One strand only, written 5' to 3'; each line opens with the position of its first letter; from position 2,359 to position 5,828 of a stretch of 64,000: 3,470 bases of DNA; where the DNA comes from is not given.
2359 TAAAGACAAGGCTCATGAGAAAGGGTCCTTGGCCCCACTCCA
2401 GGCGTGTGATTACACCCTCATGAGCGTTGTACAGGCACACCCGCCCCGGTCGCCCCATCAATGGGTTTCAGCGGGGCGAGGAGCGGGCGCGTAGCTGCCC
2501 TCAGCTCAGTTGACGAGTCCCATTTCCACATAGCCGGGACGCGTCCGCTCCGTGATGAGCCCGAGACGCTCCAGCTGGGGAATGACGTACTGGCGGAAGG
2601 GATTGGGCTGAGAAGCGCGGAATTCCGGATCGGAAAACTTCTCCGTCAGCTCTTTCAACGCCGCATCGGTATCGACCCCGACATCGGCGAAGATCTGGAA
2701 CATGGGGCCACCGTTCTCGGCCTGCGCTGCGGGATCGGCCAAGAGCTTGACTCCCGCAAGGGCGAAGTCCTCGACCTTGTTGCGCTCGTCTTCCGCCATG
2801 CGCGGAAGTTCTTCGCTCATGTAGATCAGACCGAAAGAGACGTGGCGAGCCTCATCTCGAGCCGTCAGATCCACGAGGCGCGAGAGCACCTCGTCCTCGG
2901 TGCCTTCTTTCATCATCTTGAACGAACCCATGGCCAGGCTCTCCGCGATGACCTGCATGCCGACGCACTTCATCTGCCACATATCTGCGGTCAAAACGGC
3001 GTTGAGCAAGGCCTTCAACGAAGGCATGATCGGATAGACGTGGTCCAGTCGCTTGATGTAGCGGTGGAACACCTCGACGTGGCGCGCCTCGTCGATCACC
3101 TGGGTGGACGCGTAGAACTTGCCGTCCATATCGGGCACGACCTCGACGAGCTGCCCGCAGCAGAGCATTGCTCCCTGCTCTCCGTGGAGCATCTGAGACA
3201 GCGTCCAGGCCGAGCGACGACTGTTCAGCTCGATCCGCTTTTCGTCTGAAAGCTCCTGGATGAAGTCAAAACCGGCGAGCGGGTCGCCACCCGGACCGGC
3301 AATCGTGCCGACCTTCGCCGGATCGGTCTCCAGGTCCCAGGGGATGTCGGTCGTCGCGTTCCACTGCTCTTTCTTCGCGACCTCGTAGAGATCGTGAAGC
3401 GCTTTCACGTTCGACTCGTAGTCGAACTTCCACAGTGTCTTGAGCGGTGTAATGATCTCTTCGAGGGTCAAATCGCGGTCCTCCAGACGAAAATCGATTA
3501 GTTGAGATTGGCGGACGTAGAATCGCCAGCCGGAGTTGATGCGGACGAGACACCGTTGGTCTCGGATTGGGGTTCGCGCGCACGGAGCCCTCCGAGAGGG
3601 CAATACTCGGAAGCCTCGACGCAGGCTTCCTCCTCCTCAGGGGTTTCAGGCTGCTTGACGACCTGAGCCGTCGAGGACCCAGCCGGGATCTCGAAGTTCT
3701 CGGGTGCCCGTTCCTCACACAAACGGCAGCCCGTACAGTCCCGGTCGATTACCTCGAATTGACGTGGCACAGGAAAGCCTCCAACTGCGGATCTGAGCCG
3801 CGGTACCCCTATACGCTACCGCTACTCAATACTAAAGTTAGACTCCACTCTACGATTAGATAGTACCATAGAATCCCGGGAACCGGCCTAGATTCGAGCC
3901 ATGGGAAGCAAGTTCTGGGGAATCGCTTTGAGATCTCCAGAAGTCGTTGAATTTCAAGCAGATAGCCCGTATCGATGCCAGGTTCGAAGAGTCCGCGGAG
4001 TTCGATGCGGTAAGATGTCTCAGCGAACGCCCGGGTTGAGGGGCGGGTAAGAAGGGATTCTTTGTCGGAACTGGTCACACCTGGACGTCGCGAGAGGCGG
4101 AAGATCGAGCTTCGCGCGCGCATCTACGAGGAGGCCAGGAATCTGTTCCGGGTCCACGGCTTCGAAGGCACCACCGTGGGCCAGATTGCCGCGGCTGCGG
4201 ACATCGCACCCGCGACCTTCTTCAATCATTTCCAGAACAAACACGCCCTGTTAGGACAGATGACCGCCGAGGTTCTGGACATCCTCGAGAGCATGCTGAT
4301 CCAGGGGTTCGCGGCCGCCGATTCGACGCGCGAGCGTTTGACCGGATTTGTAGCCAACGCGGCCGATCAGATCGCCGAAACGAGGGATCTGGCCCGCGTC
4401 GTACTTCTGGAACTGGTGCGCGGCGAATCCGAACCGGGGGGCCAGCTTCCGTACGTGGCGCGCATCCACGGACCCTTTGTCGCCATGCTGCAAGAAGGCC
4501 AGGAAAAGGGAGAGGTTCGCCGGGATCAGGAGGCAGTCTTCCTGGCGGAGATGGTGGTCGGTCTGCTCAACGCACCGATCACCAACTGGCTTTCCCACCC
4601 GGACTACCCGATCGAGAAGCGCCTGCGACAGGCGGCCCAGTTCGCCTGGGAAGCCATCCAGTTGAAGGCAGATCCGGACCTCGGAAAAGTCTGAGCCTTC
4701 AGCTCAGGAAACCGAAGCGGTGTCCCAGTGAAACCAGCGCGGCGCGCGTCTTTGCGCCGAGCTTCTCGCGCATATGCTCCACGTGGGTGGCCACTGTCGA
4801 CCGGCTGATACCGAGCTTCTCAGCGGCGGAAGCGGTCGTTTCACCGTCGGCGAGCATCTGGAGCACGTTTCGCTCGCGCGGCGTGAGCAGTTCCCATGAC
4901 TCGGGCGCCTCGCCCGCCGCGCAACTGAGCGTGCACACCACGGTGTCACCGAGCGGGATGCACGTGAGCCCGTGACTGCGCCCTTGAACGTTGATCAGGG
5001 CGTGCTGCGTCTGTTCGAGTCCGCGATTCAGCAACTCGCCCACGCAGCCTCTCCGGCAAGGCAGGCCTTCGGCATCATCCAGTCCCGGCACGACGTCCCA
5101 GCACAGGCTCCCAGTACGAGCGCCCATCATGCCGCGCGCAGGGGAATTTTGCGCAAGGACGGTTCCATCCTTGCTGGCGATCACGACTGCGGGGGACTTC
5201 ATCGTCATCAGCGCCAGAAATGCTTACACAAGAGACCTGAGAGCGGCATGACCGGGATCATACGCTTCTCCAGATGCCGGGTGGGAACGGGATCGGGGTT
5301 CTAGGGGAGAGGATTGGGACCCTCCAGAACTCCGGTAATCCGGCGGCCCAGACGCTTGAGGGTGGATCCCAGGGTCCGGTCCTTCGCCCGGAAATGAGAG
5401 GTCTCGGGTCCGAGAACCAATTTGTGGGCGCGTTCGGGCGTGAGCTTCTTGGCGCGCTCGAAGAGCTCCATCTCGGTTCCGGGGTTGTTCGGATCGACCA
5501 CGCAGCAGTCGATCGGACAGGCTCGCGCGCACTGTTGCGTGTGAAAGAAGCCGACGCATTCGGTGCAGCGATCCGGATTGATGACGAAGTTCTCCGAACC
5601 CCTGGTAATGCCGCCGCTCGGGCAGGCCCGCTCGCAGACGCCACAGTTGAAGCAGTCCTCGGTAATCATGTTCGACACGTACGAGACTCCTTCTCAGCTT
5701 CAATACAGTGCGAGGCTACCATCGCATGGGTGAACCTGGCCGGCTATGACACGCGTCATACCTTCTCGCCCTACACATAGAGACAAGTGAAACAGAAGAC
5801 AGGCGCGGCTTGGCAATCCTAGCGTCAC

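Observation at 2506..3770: Ferredoxin + ferritin-like diiron protein operon directly upstream of qNOR, with a ~70%-identical second copy at 12055-13011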

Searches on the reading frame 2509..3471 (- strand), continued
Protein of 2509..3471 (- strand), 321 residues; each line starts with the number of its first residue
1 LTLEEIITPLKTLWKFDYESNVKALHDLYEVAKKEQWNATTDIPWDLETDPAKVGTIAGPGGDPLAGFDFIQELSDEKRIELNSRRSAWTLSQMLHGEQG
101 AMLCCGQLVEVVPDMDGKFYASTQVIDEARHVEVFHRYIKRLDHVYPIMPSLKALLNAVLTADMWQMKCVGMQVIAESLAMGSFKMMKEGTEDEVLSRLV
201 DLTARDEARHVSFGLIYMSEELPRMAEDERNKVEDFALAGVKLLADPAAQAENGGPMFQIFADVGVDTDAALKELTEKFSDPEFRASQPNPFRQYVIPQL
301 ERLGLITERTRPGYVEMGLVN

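Call 101: search_protein_families(library=pfam, max_evalue=0.0001, proteins=[P0157, P0192, P0247, P0155, P0243, P0141, P0180, P0253, P0269, P0195])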
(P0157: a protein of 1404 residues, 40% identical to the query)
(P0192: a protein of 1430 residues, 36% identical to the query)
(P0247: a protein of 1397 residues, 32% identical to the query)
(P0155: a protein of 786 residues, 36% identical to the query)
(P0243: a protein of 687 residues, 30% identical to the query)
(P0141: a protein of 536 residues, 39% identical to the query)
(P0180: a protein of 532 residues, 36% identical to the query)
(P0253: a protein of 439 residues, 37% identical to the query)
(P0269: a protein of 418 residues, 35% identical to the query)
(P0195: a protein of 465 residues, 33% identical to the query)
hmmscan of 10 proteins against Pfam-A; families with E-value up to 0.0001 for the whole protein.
P0157 (1404 aa): 7 families
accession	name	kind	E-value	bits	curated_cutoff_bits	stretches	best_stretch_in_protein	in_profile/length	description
PF00501.34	AMP-binding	-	6.1e-63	213.3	29.9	1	23-418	4-384/384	AMP-binding enzyme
PF07993.18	NAD_binding_4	-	1.6e-54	185.2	20.1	1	693-929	1-257/258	Male sterility protein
PF11583.14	AurF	-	2.3e-19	70.1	29.6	1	1086-1353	6-280/282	P-aminobenzoate N-oxygenase AurF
PF01370.27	Epimerase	-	1.2e-15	58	20.9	1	692-887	2-177/240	NAD dependent epimerase/dehydratase family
PF00550.31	PP-binding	-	9e-11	42.3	20.8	1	590-652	2-65/67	Phosphopantetheine attachment site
PF08659.16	KR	-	1.3e-06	28.9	22.6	1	691-787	3-93/180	KR domain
PF13460.12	NAD_binding_10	-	3.5e-06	27.4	27.2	0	695-728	1-34/184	NAD(P)H-binding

P0192 (1430 aa): 6 families
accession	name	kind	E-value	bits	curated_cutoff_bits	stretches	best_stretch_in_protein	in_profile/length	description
PF00501.34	AMP-binding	-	1.7e-58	198.7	29.9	1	13-410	1-384/384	AMP-binding enzyme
PF07993.18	NAD_binding_4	-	5.2e-54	183.5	20.1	1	708-944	1-258/258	Male sterility protein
PF11583.14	AurF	-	4.3e-18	65.9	29.6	1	1116-1382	10-282/282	P-aminobenzoate N-oxygenase AurF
PF00550.31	PP-binding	-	7.9e-09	36.1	20.8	1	607-652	9-56/67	Phosphopantetheine attachment site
PF23024.1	AMP-dom_DIP2-like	-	1.5e-07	31.8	27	1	455-563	4-108/110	Disco-interacting protein 2-like, AMP domain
PF01370.27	Epimerase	-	3.8e-05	23.7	20.9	1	707-910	2-184/240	NAD dependent epimerase/dehydratase family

P0247 (1397 aa): 6 families
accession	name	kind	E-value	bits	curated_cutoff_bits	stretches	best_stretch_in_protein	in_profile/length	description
PF00501.34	AMP-binding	-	3e-67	227.5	29.9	1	15-411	3-384/384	AMP-binding enzyme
PF07993.18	NAD_binding_4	-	6.2e-50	170.2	20.1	1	681-916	1-258/258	Male sterility protein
PF11583.14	AurF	-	6.4e-19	68.6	29.6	1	1075-1318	3-252/282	P-aminobenzoate N-oxygenase AurF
PF01370.27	Epimerase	-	3.9e-12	46.6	20.9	1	680-893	2-195/240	NAD dependent epimerase/dehydratase family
PF23024.1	AMP-dom_DIP2-like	-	5.4e-11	42.9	27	1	453-561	2-106/110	Disco-interacting protein 2-like, AMP domain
PF00550.31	PP-binding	-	6.9e-11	42.7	20.8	1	579-643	2-67/67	Phosphopantetheine attachment site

P0155 (786 aa): 4 families
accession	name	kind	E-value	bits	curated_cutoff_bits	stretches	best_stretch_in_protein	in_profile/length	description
PF03109.22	ABC1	-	4.5e-63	213.1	22.9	1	105-352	1-242/244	ABC1 atypical kinase-like domain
PF11583.14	AurF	-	1e-12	48.2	29.6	1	499-766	8-282/282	P-aminobenzoate N-oxygenase AurF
PF01163.29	RIO1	-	5e-07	30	22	1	240-321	69-149/187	RIO domain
PF01636.29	APH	-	1.3e-05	25.5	23.2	1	273-323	142-197/239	Phosphotransferase enzyme family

P0243 (687 aa): 3 families
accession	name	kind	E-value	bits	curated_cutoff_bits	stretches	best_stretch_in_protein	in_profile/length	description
PF07993.18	NAD_binding_4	-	2.7e-44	151.7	20.1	1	1-212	28-258/258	Male sterility protein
PF11583.14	AurF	-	2.4e-15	56.9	29.6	1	372-604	5-243/282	P-aminobenzoate N-oxygenase AurF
PF00268.27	Ribonuc_red_sm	-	1.9e-05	24.6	33.6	0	420-589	38-224/281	Ribonucleotide reductase, small chain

P0141 (536 aa): 3 families
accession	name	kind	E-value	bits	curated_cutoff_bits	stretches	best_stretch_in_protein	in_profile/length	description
PF03109.22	ABC1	-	5.9e-18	65.3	22.9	1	1-97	147-242/244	ABC1 atypical kinase-like domain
PF11583.14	AurF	-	2.7e-15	56.7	29.6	1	249-516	8-282/282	P-aminobenzoate N-oxygenase AurF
PF01636.29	APH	-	5.1e-05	23.6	23.2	0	18-66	142-195/239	Phosphotransferase enzyme family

P0180 (532 aa): 2 families
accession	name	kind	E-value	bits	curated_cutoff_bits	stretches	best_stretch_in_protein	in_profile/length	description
PF11583.14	AurF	-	1.3e-16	61.1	29.6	1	224-447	8-237/282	P-aminobenzoate N-oxygenase AurF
PF07993.18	NAD_binding_4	-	5.8e-10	39.2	20.1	1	1-73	183-258/258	Male sterility protein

P0253 (439 aa): 1 family
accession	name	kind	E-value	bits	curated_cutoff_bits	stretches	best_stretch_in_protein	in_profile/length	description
PF11583.14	AurF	-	3e-08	33.6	29.6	1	138-346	13-217/282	P-aminobenzoate N-oxygenase AurF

P0269 (418 aa): 1 family
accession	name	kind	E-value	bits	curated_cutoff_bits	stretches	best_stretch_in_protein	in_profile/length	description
PF11583.14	AurF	-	6e-10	39.2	29.6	1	211-417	7-220/282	P-aminobenzoate N-oxygenase AurF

P0195 (465 aa): 1 family
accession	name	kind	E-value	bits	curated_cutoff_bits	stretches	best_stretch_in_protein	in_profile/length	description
PF11583.14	AurF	-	4.5e-06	26.5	29.6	1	126-300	105-282/282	P-aminobenzoate N-oxygenase AurF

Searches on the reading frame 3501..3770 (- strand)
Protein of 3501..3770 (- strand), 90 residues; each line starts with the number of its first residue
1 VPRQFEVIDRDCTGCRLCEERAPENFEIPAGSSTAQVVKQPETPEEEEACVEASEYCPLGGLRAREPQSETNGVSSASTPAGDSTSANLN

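Call 9: search_protein_families(library=pfam, max_evalue=1, proteins=[window:3501-3770:-])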
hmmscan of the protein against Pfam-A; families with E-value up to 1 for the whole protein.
seq(90 aa): 6 families
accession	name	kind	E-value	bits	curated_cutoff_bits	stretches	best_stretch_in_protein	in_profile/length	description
PF13370.11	Fer4_13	-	2.5e-12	47.7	24.5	1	8-59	1-53/58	4Fe-4S single cluster domain of Ferredoxin I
PF13459.11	Fer4_15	-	0.00012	23.2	22.4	1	8-62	3-64/66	4Fe-4S single cluster domain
PF14697.11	Fer4_21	-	0.0039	17.7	35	1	4-23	33-52/59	4Fe-4S dicluster domain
PF12838.12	Fer4_7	-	0.19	12.6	27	1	7-21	33-47/52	4Fe-4S dicluster domain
PF12797.12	Fer4_2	-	0.19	12.2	24.5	1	7-19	4-17/22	4Fe-4S binding domain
PF00037.32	Fer4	-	0.26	11.6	21.1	1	8-20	4-16/24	4Fe-4S binding domain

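Call 10: search_protein_families(library=ncbifam, max_evalue=1, proteins=[window:3501-3770:-])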
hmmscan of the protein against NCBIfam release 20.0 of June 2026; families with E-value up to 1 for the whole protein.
seq(90 aa): 1 family
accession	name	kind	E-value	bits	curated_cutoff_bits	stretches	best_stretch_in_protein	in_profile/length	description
NF006183.0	PRK08318.1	equivalog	0.054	12.2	335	1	3-36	370-403/422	NAD-dependent dihydropyrimidine dehydrogenase subunit PreA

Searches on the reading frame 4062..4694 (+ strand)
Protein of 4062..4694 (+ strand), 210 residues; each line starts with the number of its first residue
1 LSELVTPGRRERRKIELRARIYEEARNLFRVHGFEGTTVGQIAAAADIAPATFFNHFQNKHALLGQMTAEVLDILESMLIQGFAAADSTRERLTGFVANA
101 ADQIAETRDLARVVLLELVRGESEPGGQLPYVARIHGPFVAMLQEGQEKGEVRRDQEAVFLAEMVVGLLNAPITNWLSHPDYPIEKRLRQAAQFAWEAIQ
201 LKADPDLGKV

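Call 17: search_protein_families(library=pfam, max_evalue=0.001, proteins=[window:4062-4694:+])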
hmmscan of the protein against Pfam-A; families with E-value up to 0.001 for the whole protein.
window:4062-4694:+ (210 aa): 4 families
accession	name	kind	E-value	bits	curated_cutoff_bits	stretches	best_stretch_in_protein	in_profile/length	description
PF00440.29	TetR_N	-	5.4e-13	48.9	24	1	21-66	1-46/47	Bacterial regulatory proteins, tetR family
PF08359.16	TetR_C_4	-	1.1e-06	29.3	21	1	81-183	14-118/133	YsiA-like protein, C-terminal region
PF16859.10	TetR_C_11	-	0.0005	20.9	32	1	87-169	5-90/113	Tetracyclin repressor-like, C-terminal domain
PF17932.6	TetR_C_24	-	0.00082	20.1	26.4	0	87-171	2-86/114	Tetracyclin repressor-like, C-terminal domain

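Call 74: search_protein_families(library=ncbifam, max_evalue=0.01, proteins=[window:4062-4694:+])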
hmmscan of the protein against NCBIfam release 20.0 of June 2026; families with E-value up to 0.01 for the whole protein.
window:4062-4694:+ (210 aa): 20 families
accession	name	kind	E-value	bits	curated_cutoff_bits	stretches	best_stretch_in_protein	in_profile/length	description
NF053878.1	FATransRegFadRBac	equivalog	1e-13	51.5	200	1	21-192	8-181/190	fatty acid metabolism transcriptional regulator FadR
NF037937.1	septum_RefZ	equivalog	1.3e-12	48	180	1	19-172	2-158/195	forespore capture DNA-binding protein RefZ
TIGR03968.1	mycofact_TetR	equivalog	6.6e-11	42.2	224.9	1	10-113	3-109/190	mycofactocin system transcriptional regulator MftR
NF041196.1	ScbR_bind_reg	equivalog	1.3e-10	41.8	150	1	13-168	3-157/191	ScbR family autoregulator-binding transcription factor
NF050111.1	TransRegSACE7040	equivalog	1.6e-10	41.2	250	1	18-119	3-104/186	SACE_7040 family transcriptional regulator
TIGR03613.1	RutR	equivalog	4.2e-07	30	368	1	9-122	1-113/202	pyrimidine utilization regulatory protein R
TIGR03384.1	betaine_BetI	equivalog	4.6e-07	29.7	201.3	1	24-104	16-96/189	choline-binding transcriptional repressor BetI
TIGR02366.1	DHAK_reg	equivalog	6.1e-06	26.4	129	1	26-66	13-53/176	dihydroxyacetone kinase transcriptional activator DhaS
NF053516.1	TranRepPrsAVib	equivalog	7e-06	26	300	1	14-87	4-77/208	TetR family transcriptional repressor PsrA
NF007430.0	PRK09975.1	equivalog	1.1e-05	24.7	274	1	16-76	11-71/220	acrEF/envCD operon transcriptional regulator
NF001978.0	PRK00767.1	equivalog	1.2e-05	25.3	118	1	30-103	23-97/197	transcriptional regulator BetI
NF007949.0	PRK10668.1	equivalog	1.9e-05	24.3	271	1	13-68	8-63/216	multidrug efflux transporter transcriptional repressor AcrR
NF011572.0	PRK14996.1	equivalog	0.00012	22.1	144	1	17-163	9-153/192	TetR family transcriptional regulator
NF053731.1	TransRegFasRMycb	equivalog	0.00012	21.9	330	1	16-115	11-110/199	HTH-type transcriptional activator FasR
NF010319.1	PRK13756.1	equivalog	0.0011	18.9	265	1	18-73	4-59/199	tetracycline resistance transcriptional repressor TetR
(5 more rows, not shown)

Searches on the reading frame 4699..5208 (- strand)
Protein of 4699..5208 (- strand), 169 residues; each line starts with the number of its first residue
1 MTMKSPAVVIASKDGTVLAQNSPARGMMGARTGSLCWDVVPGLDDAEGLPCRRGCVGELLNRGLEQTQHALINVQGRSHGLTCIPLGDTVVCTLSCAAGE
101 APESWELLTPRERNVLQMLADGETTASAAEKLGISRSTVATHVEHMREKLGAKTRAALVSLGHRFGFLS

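Call 17: search_protein_families(library=pfam, max_evalue=0.001, proteins=[window:4699-5208:-])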
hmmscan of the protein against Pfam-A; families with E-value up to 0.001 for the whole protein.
window:4699-5208:- (169 aa): 8 families
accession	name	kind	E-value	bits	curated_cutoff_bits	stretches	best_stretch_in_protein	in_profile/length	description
PF00196.25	GerE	-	3.7e-17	62.1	23.5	1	107-160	2-55/57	Bacterial regulatory proteins, luxR family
PF08281.18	Sigma70_r4_2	-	7.5e-07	29.1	25.7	1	107-150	10-54/54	Sigma-70, region 4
PF13384.12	HTH_23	-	6.5e-06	26.2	24.6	1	114-141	9-36/50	Homeodomain-like domain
PF13518.12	HTH_28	-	9.9e-06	26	25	1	114-148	4-38/52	Helix-turn-helix domain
PF04545.22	Sigma70_r4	-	2.2e-05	24.3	24.1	1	108-142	5-40/50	Sigma-70, region 4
PF13551.12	HTH_29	-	4.8e-05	23.8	28.1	1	115-148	4-38/64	Winged helix-turn helix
PF00126.33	HTH_1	-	0.00014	22.2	26.6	1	115-152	6-43/60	Bacterial regulatory helix-turn-helix protein, lysR family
PF12840.13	HTH_20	-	0.00068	20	27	0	113-148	7-44/51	Helix-turn-helix domain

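Call 74: search_protein_families(library=ncbifam, max_evalue=0.01, proteins=[window:4699-5208:-])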
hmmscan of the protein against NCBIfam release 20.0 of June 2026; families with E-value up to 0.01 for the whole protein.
window:4699-5208:- (169 aa): 31 families (the best 25 are shown)
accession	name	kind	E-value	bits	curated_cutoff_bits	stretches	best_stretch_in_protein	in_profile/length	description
NF052445.1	RespRegMctR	equivalog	1.5e-10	40.9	300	1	104-160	141-197/205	two-component system response regulator MctR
NF011896.0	PRK15369.1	equivalog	4.8e-10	39.4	242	1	102-167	144-209/211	two component system response regulator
TIGR03541.1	reg_near_HchA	equivalog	4.5e-09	36.2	215.6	1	103-160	167-224/232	PA1136 family autoinducer-binding transcriptional regulator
NF007935.0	PRK10651.1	equivalog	5.3e-09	35.6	250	1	101-156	149-204/216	two-component system response regulator NarL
NF047785.1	respo_reg_MadR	equivalog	7.8e-09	35.2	300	1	103-166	144-207/209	MadR family response regulator transcription factor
NF052366.1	photon_PedR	equivalog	6e-07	29.6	120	1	108-162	3-57/74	photosynthetic electron transport-dependent transcriptional regulator PedR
TIGR03020.2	EpsA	equivalog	6.2e-07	29.3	170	1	98-160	181-243/247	XrtB/PEP-CTERM-associated transcriptional regulator EpsA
NF041830.1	RR_TF_ErdR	exception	1.5e-06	28.1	390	1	64-157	110-200/213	response regulator transcription factor ErdR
NF041673.1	transregRamA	equivalog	1.9e-06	27.2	500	1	108-168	219-279/280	acetate metabolism transcriptional regulator RamA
NF040749.1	tetrathio_RR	equivalog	8.5e-06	25.6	290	1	101-160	127-186/191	tetrathionate respiration response regulator TtrR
NF041232.1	BagY_FevT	exception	9.6e-06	24.7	700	1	108-160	297-349/367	LuxR family transcriptional regulator BagY/FevT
NF007505.1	PRK10100.1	equivalog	9.7e-06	25.4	250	1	106-160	143-197/204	biofilm master transcriptional regulator CsgD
NF007708.0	PRK10403.1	equivalog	1.8e-05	24.3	343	1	99-158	145-204/215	nitrate/nitrite response regulator protein NarP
TIGR02937.1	sigma70-ECF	superfamily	2.4e-05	24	42.9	1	107-150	117-161/165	sigma-70 family RNA polymerase sigma factor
NF038181.1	reg_ATPase_IniR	equivalog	3.6e-05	22.3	750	1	97-161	757-820/827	isoniazid response ATPase/transcriptional regulator IniR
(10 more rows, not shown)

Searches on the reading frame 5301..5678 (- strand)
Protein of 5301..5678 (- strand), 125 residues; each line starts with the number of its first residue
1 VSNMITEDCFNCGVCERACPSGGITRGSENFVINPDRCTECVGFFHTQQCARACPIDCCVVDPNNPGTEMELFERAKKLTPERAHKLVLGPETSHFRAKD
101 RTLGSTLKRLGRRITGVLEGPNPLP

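Call 17: search_protein_families(library=pfam, max_evalue=0.001, proteins=[window:5301-5678:-])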
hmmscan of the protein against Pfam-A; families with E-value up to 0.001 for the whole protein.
window:5301-5678:- (125 aa): 5 families
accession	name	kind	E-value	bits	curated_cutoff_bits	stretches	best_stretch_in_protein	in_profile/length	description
PF12838.12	Fer4_7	-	2.2e-07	31.7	27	1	9-57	2-51/52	4Fe-4S dicluster domain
PF13237.11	Fer4_10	-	5.8e-06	26.6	25.5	1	6-55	6-53/53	4Fe-4S dicluster domain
PF12797.12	Fer4_2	-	3e-05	24.2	24.5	0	6-21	7-22/22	4Fe-4S binding domain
PF00037.32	Fer4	-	7.2e-05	22.9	21.1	1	6-25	5-24/24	4Fe-4S binding domain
PF13187.11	Fer4_9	-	0.00074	19.9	27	0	8-57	1-50/52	4Fe-4S dicluster domain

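Call 74: search_protein_families(library=ncbifam, max_evalue=0.01, proteins=[window:5301-5678:-])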
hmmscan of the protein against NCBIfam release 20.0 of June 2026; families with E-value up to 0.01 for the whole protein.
window:5301-5678:- (125 aa): 15 families
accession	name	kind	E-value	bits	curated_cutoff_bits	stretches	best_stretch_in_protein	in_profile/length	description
NF033683.1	di_4Fe-4S_YfhL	equivalog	1.1e-25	89.8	86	1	1-78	1-79/80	YfhL family 4Fe-4S dicluster ferredoxin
NF058577.1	FdxA_fam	equivalog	9.1e-12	45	65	1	1-57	1-51/52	4Fe-4S ferredoxin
NF040864.1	HgcB_ferredoxin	equivalog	0.00019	21.2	99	1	4-63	11-65/93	mercury methylation ferredoxin HgcB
NF045490.1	FdxA_Protbact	equivalog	0.00025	21.2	135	1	1-78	1-74/104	ferredoxin FdxA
NF038196.1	ferrodoxin_EFR1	subfamily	0.0007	19.7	75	1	5-58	182-228/242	EFR1 family ferrodoxin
NF045874.1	Vhu_polyferre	exception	0.00079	18.3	600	1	4-66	125-181/381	F420-non-reducing hydrogenase associated-polyferredoxin VhuB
NF006446.0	PRK08764.1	equivalog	0.0015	18.4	220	1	4-63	83-137/139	Rnf electron transport complex subunit RnfB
TIGR03048.1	PS_I_psaC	equivalog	0.0017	18.5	130.65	0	5-21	43-59/80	photosystem I iron-sulfur center protein PsaC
TIGR01944.1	rnfB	subfamily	0.0018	17.9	68.7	1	6-66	112-167/190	RnfABCDGE type electron transport complex subunit B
TIGR03224.1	benzo_boxA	equivalog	0.0018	17.2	459.2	1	7-43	10-46/411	benzoyl-CoA 2,3-epoxidase subunit BoxA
NF040770.1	hetero_SS_HdrA2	exception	0.0033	15.6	1100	1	3-60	573-624/777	CoB-CoM heterodisulfide reductase HdrA2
TIGR04105.1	FeFe_hydrog_B1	subfamily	0.0071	15.1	450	1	4-59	108-159/462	monomeric [FeFe] hydrogenase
TIGR04041.1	activase_YjjW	hypoth_equivalog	0.0073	15.8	250.2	1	7-58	41-86/276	YjjW family glycine radical enzyme activase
TIGR03287.1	methan_mark_16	hypoth_equivalog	0.0089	14.5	363.95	1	3-23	326-346/391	methanogenesis marker 16 metalloprotein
NF005415.0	PRK06991.1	equivalog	0.0093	15.6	281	0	7-63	85-136/284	electron transport complex subunit RsxB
